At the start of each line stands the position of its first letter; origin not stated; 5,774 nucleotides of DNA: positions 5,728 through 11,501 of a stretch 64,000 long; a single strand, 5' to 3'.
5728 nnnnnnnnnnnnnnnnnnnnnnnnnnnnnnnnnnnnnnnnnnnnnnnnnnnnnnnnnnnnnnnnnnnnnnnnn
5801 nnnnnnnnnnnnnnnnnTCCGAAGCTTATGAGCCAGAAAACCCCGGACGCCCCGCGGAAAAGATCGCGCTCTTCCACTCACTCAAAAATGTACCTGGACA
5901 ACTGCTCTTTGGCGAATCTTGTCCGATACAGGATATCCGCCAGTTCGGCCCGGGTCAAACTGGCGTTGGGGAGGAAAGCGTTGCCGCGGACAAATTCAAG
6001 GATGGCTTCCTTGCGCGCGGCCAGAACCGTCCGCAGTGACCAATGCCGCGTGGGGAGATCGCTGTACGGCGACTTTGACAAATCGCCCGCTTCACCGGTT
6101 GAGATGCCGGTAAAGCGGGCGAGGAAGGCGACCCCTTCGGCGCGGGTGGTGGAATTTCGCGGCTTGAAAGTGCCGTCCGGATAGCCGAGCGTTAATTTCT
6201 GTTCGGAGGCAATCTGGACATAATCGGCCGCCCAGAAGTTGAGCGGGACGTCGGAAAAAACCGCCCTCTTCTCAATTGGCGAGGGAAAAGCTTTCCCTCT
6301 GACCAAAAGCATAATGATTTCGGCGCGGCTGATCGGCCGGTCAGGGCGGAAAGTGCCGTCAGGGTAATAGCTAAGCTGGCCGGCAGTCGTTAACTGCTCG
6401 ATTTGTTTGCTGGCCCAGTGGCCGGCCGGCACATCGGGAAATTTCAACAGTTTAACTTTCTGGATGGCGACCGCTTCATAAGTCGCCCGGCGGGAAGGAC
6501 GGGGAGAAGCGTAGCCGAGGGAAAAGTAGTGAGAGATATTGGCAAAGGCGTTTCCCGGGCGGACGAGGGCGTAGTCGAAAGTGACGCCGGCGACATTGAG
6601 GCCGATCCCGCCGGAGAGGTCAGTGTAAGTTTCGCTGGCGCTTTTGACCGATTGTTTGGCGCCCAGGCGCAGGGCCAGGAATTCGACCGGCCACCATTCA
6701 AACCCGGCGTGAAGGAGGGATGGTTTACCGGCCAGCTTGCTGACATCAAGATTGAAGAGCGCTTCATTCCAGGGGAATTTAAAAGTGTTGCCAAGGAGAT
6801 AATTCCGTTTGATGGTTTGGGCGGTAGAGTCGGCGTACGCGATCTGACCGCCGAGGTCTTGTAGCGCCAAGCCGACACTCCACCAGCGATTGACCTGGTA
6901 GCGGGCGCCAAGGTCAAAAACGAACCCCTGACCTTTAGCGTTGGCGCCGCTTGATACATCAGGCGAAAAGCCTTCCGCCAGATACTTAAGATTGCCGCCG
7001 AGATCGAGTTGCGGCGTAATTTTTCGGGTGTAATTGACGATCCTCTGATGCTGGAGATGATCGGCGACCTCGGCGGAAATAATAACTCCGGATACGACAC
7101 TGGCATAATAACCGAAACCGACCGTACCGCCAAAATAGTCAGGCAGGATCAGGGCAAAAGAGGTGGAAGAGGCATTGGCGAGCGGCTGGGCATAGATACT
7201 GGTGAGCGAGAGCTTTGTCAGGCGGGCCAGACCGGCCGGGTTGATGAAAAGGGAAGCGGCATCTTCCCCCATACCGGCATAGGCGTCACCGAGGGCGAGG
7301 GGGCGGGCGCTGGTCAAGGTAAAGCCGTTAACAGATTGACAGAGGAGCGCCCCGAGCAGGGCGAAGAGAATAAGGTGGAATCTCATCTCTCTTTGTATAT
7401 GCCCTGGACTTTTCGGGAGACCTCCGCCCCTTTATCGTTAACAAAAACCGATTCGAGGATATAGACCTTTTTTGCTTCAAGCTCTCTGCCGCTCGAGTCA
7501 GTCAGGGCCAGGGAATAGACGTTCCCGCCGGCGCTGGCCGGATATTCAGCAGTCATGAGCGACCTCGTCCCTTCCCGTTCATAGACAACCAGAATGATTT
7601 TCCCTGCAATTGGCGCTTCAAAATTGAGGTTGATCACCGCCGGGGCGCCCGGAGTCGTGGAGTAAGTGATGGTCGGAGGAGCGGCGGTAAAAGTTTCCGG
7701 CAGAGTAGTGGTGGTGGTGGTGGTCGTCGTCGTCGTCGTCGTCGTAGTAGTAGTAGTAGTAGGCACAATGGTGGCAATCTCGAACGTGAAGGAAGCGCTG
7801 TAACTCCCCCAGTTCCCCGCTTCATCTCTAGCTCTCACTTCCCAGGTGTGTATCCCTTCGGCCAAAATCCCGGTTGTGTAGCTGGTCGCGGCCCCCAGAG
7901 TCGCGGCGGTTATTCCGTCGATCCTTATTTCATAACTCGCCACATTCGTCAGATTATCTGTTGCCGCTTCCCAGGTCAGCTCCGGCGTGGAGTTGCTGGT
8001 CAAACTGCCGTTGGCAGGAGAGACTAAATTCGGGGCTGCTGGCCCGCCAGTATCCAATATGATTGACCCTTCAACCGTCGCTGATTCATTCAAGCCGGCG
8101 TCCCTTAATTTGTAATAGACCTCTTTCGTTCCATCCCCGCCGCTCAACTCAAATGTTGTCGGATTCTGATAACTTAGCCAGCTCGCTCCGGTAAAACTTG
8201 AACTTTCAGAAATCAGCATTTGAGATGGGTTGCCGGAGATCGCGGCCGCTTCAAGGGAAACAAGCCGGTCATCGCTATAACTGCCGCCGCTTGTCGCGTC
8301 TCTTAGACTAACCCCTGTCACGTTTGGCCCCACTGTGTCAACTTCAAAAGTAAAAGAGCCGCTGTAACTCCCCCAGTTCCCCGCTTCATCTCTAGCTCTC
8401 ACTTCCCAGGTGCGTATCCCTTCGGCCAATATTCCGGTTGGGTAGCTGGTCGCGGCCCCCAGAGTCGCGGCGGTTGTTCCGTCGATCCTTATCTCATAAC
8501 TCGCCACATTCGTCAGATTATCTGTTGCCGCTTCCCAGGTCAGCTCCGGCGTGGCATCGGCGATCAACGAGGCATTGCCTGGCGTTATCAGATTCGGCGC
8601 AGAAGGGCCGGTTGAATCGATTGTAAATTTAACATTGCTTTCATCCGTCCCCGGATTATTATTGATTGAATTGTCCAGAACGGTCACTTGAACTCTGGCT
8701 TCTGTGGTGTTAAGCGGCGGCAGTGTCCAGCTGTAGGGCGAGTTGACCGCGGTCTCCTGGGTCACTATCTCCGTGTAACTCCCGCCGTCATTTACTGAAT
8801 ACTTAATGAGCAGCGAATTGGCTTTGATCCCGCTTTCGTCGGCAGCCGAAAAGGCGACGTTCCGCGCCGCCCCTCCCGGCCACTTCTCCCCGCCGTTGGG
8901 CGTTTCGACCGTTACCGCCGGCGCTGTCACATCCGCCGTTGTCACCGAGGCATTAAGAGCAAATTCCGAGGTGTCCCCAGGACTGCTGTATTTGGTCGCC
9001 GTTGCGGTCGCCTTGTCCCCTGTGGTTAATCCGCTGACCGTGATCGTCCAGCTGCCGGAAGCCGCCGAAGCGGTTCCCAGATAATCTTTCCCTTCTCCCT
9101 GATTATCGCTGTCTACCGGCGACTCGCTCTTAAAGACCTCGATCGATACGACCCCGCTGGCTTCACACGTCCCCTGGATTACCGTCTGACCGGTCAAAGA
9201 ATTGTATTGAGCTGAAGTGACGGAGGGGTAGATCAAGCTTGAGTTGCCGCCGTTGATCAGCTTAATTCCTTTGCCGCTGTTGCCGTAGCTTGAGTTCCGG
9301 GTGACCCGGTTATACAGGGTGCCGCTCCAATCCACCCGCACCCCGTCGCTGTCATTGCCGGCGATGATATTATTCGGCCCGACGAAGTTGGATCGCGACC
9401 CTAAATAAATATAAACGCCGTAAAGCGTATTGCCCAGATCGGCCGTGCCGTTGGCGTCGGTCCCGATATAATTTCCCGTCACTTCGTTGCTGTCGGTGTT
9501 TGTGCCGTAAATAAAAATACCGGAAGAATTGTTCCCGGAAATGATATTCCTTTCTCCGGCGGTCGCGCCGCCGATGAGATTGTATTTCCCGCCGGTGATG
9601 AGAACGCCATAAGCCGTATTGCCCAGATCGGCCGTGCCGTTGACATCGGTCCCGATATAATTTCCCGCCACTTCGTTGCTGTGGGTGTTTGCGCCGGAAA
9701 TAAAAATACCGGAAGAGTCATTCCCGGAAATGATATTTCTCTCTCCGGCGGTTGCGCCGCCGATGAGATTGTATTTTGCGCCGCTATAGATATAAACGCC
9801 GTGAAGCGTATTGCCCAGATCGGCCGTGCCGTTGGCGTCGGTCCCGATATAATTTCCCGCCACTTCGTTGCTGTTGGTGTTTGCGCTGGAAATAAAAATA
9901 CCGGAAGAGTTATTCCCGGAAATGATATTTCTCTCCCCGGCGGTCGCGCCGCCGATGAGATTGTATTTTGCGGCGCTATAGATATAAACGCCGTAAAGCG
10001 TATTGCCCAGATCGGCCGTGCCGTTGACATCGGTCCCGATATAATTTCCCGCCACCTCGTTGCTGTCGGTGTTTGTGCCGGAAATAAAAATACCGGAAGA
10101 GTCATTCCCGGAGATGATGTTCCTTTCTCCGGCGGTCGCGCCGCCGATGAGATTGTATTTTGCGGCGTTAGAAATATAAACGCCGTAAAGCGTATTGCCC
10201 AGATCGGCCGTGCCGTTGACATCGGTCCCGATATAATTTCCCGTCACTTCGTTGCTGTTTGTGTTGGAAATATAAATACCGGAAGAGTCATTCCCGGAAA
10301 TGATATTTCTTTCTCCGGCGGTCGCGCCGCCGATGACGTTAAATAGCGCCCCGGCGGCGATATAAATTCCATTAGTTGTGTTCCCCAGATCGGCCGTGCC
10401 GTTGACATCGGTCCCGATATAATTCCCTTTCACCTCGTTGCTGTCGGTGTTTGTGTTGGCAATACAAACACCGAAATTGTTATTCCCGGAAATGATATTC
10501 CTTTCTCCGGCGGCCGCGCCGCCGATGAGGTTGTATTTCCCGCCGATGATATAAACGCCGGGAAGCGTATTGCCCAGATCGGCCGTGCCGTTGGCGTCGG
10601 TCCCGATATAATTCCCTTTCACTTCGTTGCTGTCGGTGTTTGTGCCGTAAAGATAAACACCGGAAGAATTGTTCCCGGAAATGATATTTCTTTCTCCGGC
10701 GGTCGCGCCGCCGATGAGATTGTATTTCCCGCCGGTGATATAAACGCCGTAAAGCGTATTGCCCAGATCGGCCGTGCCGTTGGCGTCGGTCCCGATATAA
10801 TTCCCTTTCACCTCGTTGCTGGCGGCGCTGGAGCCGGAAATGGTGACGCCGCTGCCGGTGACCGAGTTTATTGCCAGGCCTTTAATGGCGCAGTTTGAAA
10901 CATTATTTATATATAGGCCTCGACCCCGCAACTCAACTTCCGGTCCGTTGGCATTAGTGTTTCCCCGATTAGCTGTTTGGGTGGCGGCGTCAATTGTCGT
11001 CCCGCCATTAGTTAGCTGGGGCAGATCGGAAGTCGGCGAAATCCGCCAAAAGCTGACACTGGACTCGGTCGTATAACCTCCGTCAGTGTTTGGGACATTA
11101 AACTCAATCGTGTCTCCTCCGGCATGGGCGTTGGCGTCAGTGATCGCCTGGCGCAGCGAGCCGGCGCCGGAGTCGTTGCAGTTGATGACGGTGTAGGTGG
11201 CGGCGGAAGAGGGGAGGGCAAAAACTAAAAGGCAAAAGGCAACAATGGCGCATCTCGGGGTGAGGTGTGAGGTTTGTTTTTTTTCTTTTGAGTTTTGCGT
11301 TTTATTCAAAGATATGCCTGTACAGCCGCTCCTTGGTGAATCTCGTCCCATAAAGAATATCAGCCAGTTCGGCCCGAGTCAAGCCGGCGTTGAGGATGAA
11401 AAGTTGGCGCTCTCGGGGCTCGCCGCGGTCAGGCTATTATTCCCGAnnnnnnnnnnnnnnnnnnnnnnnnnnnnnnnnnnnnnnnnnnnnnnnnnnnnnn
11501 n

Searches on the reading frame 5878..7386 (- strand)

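Call 15: search_protein_families(library=pfam, proteins=[window:5878-7386:-], max_evalue=0.001)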
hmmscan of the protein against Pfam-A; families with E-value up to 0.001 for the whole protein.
window:5878-7386:- (502 aa): 3 families
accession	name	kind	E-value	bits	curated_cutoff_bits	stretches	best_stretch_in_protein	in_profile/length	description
PF00395.25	SLH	-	3.3e-26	91.4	20.8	2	315-356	1-42/44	S-layer homology domain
PF18990.6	DUF5723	-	5.7e-08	33.3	26.8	1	149-196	209-255/376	Family of unknown function (DUF5723)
PF03349.22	Toluene_X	-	0.00012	21.2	29.7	1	19-176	10-161/421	Outer membrane protein transport protein (OMPP1/FadL/TodX)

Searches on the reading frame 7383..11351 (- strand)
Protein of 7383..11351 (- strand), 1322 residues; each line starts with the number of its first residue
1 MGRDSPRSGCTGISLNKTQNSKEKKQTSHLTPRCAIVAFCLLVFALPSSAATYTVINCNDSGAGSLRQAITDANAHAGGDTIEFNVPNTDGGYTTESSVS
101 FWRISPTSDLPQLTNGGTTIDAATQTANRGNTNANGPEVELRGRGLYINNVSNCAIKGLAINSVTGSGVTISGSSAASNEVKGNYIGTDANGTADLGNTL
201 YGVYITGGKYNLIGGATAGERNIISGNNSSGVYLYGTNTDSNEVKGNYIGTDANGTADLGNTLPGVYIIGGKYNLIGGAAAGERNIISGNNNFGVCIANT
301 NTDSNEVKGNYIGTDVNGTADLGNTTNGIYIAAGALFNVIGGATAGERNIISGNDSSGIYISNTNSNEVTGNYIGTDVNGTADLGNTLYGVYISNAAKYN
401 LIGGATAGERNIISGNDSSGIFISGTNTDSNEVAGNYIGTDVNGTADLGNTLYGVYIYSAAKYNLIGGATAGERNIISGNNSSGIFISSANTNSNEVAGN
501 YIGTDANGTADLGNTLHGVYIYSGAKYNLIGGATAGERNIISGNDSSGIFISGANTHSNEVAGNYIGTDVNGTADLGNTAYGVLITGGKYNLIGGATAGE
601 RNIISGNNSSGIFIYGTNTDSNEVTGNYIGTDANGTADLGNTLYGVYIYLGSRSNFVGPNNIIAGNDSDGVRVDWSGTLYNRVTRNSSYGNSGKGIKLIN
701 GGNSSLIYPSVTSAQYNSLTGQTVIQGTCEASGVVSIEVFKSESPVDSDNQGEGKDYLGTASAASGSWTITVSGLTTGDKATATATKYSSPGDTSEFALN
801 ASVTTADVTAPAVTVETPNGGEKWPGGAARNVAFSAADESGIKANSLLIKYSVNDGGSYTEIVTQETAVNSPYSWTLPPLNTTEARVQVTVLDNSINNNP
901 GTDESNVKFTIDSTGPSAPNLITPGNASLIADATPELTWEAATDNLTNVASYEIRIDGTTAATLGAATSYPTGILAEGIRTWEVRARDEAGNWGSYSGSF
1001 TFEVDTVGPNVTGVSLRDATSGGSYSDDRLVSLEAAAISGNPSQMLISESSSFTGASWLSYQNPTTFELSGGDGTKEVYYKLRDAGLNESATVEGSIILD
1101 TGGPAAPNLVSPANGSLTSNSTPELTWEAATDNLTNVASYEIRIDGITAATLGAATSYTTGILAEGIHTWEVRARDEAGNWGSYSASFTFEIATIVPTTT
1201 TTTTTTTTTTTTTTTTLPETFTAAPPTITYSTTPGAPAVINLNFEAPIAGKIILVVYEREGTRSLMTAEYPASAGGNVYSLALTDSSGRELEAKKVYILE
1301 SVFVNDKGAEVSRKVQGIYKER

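Call 15: search_protein_families(library=pfam, proteins=[window:7383-11351:-], max_evalue=0.001)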
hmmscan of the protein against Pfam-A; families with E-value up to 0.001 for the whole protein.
window:7383-11351:- (1322 aa): 4 families
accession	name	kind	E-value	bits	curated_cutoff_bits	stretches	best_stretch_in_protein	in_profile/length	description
PF19077.6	Big_13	-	3.2e-07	31.2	27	1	1116-1192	22-100/102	Bacterial Ig-like domain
PF05048.19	NosD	-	2e-05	24.5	23.6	0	577-631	102-148/212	Periplasmic copper-binding protein (NosD)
PF25788.1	Ig_Rha78A_N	-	0.0002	22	27.4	0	929-1004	14-101/105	Rha78A-like, N-terminal immunoglobulin domain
PF07495.19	Y_Y_Y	-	0.00054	20.3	26.6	0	1163-1192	35-64/65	Y_Y_Y domain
